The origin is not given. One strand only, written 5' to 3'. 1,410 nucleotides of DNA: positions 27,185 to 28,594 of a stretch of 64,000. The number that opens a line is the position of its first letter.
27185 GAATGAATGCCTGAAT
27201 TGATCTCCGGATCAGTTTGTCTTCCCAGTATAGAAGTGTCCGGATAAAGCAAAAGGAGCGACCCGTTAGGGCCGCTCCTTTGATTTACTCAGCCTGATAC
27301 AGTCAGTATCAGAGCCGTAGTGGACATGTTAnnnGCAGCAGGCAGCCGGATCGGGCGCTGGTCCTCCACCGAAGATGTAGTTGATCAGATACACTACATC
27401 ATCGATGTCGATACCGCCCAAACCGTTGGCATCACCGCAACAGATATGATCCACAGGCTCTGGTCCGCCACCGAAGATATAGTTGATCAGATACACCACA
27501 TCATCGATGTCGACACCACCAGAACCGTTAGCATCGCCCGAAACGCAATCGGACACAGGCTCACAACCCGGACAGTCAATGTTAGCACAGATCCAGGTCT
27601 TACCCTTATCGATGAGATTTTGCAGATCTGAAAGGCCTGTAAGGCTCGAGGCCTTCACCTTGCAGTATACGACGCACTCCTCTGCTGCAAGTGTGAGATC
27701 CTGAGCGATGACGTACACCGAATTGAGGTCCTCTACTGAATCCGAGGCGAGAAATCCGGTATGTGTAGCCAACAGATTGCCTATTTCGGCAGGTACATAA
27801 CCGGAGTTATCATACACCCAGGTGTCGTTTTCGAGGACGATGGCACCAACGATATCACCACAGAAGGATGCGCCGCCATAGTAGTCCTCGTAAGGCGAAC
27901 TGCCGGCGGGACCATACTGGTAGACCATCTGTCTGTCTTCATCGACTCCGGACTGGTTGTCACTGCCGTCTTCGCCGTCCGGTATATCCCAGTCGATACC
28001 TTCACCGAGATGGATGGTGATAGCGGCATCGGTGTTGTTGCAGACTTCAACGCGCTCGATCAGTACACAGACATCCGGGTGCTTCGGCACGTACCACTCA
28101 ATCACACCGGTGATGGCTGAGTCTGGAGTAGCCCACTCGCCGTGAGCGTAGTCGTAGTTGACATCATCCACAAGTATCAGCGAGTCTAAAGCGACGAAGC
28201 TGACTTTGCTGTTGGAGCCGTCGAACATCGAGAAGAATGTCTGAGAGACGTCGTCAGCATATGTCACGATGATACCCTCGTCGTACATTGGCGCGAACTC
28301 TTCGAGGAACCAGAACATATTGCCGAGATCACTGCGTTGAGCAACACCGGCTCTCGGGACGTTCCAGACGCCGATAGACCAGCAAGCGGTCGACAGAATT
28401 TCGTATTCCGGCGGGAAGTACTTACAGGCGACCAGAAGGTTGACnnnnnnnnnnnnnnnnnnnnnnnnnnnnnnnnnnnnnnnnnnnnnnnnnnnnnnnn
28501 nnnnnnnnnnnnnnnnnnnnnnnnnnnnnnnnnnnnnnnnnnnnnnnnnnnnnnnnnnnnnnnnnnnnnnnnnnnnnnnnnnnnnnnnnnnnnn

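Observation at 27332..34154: Tandem duplication of dockerin-tagged BNR-propeller genes, including their terminators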

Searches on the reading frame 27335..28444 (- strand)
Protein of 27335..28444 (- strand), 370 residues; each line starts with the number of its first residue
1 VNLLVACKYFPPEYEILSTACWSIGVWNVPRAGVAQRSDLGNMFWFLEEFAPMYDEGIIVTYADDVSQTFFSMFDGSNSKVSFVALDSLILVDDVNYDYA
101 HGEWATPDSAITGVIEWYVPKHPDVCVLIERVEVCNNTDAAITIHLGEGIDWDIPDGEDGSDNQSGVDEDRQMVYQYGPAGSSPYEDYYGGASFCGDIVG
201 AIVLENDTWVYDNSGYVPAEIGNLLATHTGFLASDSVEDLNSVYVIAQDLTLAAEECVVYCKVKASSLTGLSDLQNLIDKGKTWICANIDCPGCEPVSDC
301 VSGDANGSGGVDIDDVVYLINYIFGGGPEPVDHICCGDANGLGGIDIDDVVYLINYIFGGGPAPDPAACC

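Call 67: find_related_loci(query=A5, collection=genome_contigs, flank=6000)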
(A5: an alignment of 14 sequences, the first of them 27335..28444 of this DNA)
Query A5 (370 aa) in genome_contigs; peptide patterns used: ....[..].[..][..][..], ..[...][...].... (x = any residue, [..] = any of these).
374 stretches matched a pattern; 250 encode a relative of the query (tblastn E <= 1e-3); the best 80 are kept; 78 distinct loci.
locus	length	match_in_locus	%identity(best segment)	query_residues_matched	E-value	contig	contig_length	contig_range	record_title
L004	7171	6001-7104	67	1-369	3e-164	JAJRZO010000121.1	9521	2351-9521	MAG: Candidatus Zixiibacteriota bacterium isolate Dive96_bin4.201 k141_1500503, whole genome shotgun sequence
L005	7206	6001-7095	61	8-364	2e-134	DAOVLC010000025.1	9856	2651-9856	MAG TPA_asm: Candidatus Zixiibacteriota bacterium isolate CSMAG_1435 CSMAG_1435_k141_2317963_length_9856_cov_15.6792, wh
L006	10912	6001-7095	62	1-364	1e-143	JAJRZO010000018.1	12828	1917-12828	MAG: Candidatus Zixiibacteriota bacterium isolate Dive96_bin4.201 k141_361989, whole genome shotgun sequence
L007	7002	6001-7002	61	1-330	1e-129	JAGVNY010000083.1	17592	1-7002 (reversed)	MAG: Candidatus Zixiibacteriota bacterium isolate DeMMO3_21 c_000000003409, whole genome shotgun sequence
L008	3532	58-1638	61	1-370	3e-120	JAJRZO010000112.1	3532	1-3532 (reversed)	MAG: Candidatus Zixiibacteriota bacterium isolate Dive96_bin4.201 k141_1375322, whole genome shotgun sequence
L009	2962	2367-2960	56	1-198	3e-72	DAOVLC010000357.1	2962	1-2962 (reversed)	MAG TPA_asm: Candidatus Zixiibacteriota bacterium isolate CSMAG_1435 CSMAG_1435_k141_2892_length_2962_cov_16.0000, whole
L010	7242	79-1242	35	1-364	2e-57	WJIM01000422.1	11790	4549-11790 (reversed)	MAG: Candidatus Zixiibacteriota bacterium isolate Bin_249 k141_4517352, whole genome shotgun sequence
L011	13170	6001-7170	32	3-364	1e-41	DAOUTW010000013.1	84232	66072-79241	MAG TPA_asm: Candidatus Zixiibacteriota bacterium isolate CSMAG_807 CSMAG_807_k141_301505_length_84232_cov_12.0000, whol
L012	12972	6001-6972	33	54-364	8e-36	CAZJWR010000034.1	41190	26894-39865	MAG TPA_asm: uncultured Ignavibacteriales bacterium isolate SRP214966_co4_518 genome assembly, contig: NODE_583_length_4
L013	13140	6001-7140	30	5-370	4e-35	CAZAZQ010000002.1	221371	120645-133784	MAG TPA_asm: uncultured Ignavibacteriales bacterium isolate SRP338002_co1_91 genome assembly, contig: NODE_52_length_221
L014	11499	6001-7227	30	1-366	1e-32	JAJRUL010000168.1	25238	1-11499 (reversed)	MAG: Candidatus Zixiibacteriota bacterium isolate Dive96_bin10.185 k141_3696563, whole genome shotgun sequence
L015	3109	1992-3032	31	53-366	7e-32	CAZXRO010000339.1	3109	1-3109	MAG TPA_asm: uncultured Ignavibacteriales bacterium isolate SRP332253_co2_61 genome assembly, contig: NODE_37270_length_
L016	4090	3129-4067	31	94-370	4e-31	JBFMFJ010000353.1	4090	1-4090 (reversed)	MAG: Candidatus Zixiibacteriota bacterium isolate MAG268 MAG268_353, whole genome shotgun sequence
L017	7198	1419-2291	34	99-370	4e-31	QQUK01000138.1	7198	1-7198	MAG: Calditrichaeota bacterium isolate CLD4 2509, whole genome shotgun sequence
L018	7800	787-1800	30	53-366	2e-30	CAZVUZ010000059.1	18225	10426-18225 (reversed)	MAG TPA_asm: uncultured Ignavibacteriales bacterium isolate binchicken_co42_518 genome assembly, contig: NODE_4096_lengt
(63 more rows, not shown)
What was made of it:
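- Tried and rejected: A closer alignment worked (call 67).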

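Call 85: search_solved_structures(query=A5, max_evalue=1, show_alignments=2)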
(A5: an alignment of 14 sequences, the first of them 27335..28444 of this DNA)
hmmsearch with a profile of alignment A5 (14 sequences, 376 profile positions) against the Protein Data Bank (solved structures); distinct sequences matched with E-value up to 1: 12.
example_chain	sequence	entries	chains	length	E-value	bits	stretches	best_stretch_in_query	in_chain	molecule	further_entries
5lxv_B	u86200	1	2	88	0.0019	20.2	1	297-357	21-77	Carbohydrate-binding protein WP_009985128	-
4dh2_B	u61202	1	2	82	0.0077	18.2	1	298-356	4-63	Dockerin type 1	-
4uyq_B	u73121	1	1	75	0.057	15.4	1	300-356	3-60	Cellulosomal scaffoldin adaptor protein B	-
5m2o_B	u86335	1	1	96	0.068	15.1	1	297-324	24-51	Group I Dockerin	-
4uyp_B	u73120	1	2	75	0.089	14.7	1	300-358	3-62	Cellulosomal scaffoldin adaptor protein B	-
6e8l_A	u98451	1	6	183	0.35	12.8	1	202-267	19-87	Alkyl hydroperoxide reductase AhpD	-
3ul4_B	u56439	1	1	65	0.39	12.6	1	300-358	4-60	Cellulosome enzyme, dockerin type I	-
5m2s_B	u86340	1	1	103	0.49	12.3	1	298-321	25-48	Doc8: Type I dockerin repeat domain from family 9 glycoside hydrolase WP_009982745[Ruminoc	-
4a14_A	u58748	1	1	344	0.59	12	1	219-282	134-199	KINESIN-LIKE PROTEIN KIF7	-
2xt3_A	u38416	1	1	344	0.59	12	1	219-282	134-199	KINESIN-LIKE PROTEIN KIF7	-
6mlq_C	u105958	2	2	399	0.77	11.6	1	220-282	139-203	Kinesin-like protein KIF7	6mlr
9ba1_A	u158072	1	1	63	0.83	11.5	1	273-322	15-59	Mitochondrial proton/calcium exchanger protein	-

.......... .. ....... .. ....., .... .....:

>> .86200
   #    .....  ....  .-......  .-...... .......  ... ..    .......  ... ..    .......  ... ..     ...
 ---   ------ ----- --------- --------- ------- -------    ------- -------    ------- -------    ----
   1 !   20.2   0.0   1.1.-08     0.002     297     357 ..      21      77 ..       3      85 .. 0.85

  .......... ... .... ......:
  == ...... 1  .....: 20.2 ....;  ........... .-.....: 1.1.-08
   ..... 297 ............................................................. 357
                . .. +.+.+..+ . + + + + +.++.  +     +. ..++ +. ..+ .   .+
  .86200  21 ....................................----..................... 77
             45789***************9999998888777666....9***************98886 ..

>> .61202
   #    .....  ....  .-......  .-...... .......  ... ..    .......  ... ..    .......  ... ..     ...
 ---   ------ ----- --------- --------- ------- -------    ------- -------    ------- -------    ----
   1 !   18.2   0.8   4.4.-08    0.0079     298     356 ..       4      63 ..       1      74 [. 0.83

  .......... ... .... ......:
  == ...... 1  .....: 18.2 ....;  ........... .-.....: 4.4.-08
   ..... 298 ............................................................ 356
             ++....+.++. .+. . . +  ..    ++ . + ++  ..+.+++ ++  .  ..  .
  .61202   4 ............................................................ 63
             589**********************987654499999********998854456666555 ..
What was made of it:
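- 27353..27559 (-): Gene 1 dockerin: two 34-aa segments (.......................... / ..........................). The family profile hits solved dockerins 5lxv_B and 4dh2_B across both segments (call 85).
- On Dockerin type I (Pfam PF00404): The family profile hits solved dockerins 5lxv_B (E 0.002) and 4dh2_B (E 0.008) (call 85).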

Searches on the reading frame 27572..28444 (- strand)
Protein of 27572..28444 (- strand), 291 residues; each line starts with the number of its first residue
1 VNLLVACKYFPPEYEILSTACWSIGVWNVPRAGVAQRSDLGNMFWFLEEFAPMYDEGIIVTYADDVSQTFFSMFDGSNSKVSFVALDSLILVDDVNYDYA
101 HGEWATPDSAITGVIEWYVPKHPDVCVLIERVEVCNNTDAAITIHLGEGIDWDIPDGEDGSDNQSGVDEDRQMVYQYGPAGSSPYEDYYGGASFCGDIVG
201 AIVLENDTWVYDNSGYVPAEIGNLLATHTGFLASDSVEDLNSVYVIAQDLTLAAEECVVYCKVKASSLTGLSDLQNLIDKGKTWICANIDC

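Call 23: search_protein_representatives(protein=window:27572-28444:-)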
Query: 291 residues. Proteins with E-value up to 0.001 (for the whole library): 172; up to 1e-10: 67; up to 1e-30: 25. The best 150 are listed.
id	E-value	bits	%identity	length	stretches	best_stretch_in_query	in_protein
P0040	1.6e-113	395.7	63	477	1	5-291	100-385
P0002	4.5e-107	374.5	60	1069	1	2-288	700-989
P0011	9.6e-101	353.7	62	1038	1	1-291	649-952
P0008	1.3e-94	333.6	57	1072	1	1-286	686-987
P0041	1.6e-91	323.4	55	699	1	2-285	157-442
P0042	1.1e-90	320.7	56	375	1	26-291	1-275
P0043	1.2e-88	313.9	54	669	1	2-286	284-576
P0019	2.7e-88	312.8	54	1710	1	5-291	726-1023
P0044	3.3e-88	312.5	55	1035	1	5-290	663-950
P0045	9.4e-78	278.2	48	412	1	4-285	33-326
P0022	1.8e-76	274.0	50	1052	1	2-291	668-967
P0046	6.7e-73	262.3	45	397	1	11-288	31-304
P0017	2.8e-69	250.4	45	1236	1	2-286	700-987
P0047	1.1e-68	248.4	46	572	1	14-291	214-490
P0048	2.7e-65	237.3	50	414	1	10-283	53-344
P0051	1.9e-38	149.1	43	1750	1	1-285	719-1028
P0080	1.3e-12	64.3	31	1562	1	4-287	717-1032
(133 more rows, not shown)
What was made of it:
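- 27572..28426 (-): Gene 1 pre-dockerin domain (aa 706-990): galactose-mutarotase-like beta-supersandwich with motif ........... 172 representative relatives found (call 23).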

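Call 24: find_homologous_proteins(query=window:27572-28444:-)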
Query window:27572-28444:- (291 aa): 12 proteins with E <= 0.001 among 1184 candidates.
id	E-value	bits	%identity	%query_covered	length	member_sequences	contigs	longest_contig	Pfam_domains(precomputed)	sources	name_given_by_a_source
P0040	5.0e-113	396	62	99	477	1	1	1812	PF19190.7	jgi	jgi:hypothetical protein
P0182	2.7e-111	390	60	98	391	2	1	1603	-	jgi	jgi:hypothetical protein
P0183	2.3e-110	387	60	94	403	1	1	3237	-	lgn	-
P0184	6.6e-103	362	58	98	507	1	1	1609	-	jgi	jgi:hypothetical protein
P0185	1.2e-100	355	60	95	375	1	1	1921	-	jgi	jgi:hypothetical protein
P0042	3.4e-90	321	54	91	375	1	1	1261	-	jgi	jgi:hypothetical protein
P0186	1.5e-75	273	55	80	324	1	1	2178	-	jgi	jgi:hypothetical protein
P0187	4.5e-74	268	54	86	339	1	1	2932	-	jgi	jgi:hypothetical protein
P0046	2.1e-72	262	45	95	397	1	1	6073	-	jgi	jgi:hypothetical protein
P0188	2.2e-72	262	52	86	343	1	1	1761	-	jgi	jgi:hypothetical protein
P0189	9.9e-71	257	44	100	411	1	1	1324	-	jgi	jgi:hypothetical protein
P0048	8.5e-65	237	46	94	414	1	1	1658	-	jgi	-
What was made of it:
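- Tried and rejected: A second word-index protein search with the domain alone returned only 12 fragments (call 24).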

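Call 31: search_solved_structures(query=A3, max_evalue=10)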
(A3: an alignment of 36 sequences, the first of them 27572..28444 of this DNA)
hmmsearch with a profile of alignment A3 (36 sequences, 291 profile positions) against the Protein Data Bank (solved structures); distinct sequences matched with E-value up to 10: 2.
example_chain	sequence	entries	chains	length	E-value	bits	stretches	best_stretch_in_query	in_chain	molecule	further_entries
12if_D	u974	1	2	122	0.16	14.3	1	42-101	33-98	KL-BHA-3D7 heavy chain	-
5l21_B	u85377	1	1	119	0.53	12.6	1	39-114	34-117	VHH-C2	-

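Call 39: predict_structure(alignment_id=A3)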
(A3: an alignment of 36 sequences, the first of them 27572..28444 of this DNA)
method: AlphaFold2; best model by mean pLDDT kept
length: 291 residues; sequences in the alignment: 36
mean_pLDDT: 94.4   pTM: 0.92
mean pLDDT of the five models: 94.4, 93.4, 93.2, 91.0, 90.4
residues with pLDDT >= 90: 252; 70-90: 35; 50-70: 4; < 50: 0
segments of 3 or more residues with pLDDT < 50: none
pLDDT, mean of each block of 10 residues (from residue 1): 75 94 96 92 90 96 98 92 97 95 97 98 93 98 98 83 94 96 92 97 96 96 98 93 98 98 96 98 94 80
secondary structure, 60 per line:
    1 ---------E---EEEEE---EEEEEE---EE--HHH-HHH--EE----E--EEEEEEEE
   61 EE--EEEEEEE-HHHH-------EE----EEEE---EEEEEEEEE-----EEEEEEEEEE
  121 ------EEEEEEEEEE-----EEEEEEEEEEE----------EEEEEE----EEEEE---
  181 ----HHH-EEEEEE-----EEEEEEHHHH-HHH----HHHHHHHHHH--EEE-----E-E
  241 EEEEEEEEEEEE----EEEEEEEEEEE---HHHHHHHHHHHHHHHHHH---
elements in order: E14-18 E22-27 E53-62 E65-71 H73-76 E90-93 E97-105 E111-120 E127-136 E142-152 E163-168 E173-177 E189-194 E200-205 H206-209 H218-227 E230-232 E240-252 E257-267 H271-288
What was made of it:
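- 27572..28426 (-): AF2 pLDDT 94.4, pTM 0.92 (call 39).
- On Galactose-mutarotase-like supersandwich / GH-type carbohydrate-binding domain: The model has pLDDT 94.4 (call 39).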

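Call 80: search_protein_families(library=pfam, proteins=[P0051, P0080], max_evalue=0.1)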
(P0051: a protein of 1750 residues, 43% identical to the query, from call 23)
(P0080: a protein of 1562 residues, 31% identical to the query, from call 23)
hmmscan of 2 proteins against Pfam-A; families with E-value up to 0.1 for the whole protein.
P0051 (1750 aa): 2 families
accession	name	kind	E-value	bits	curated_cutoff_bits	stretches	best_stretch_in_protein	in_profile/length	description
PF00404.24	Dockerin_1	-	9.4e-14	51.8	22.9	2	1048-1097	5-54/57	Dockerin type I domain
PF19190.6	BACON_2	-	0.0041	17.5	25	1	620-662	15-56/94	Viral BACON domain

P0080 (1562 aa): 1 family
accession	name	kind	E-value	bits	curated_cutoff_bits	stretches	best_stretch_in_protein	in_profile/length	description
PF00404.24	Dockerin_1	-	1.3e-15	57.8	22.9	2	1489-1542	2-56/57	Dockerin type I domain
